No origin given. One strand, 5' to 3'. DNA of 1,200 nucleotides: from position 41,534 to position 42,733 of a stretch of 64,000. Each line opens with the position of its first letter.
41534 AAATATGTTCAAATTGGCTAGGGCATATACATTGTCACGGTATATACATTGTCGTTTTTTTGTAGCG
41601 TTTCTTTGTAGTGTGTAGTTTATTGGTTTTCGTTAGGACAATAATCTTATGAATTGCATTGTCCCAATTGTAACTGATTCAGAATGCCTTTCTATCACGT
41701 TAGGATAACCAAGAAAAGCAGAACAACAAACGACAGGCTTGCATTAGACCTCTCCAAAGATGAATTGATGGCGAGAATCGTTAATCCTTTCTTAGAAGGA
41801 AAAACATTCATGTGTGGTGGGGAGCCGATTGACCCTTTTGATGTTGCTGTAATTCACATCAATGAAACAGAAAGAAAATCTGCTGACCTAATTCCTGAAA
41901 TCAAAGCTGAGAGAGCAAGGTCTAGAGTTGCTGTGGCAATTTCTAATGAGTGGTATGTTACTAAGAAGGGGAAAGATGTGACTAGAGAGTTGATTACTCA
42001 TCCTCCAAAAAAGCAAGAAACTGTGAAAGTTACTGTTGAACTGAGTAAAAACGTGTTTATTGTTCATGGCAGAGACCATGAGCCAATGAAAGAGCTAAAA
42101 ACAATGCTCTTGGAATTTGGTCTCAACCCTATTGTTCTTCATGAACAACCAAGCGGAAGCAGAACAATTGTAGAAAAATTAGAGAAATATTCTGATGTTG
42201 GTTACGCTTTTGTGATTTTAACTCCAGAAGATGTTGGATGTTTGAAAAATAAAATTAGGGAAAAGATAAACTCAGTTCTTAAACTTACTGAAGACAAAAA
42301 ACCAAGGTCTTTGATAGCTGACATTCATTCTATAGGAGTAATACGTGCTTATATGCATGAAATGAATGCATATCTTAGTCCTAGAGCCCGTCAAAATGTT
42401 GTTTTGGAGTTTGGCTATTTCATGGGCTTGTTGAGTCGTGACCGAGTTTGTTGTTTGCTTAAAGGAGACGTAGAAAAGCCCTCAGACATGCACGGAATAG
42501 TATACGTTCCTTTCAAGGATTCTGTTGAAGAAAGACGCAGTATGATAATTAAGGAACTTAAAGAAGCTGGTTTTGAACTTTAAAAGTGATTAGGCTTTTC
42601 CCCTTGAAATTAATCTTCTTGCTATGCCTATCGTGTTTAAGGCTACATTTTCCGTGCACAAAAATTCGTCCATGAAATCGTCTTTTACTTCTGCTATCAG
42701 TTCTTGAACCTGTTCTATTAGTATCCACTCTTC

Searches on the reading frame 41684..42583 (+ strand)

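Call 31: search_protein_families(library=pfam, proteins=[window:41684-42583:+], max_evalue=0.01)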
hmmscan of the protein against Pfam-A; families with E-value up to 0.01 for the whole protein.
window:41684-42583:+ (299 aa): 1 family
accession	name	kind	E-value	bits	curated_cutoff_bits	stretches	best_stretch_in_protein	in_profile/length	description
PF10137.14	CAP12-PCTIR_TIR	-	1.3e-32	112.7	24.7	1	123-278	1-118/119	CAP12/Pycsar effector protein, TIR domain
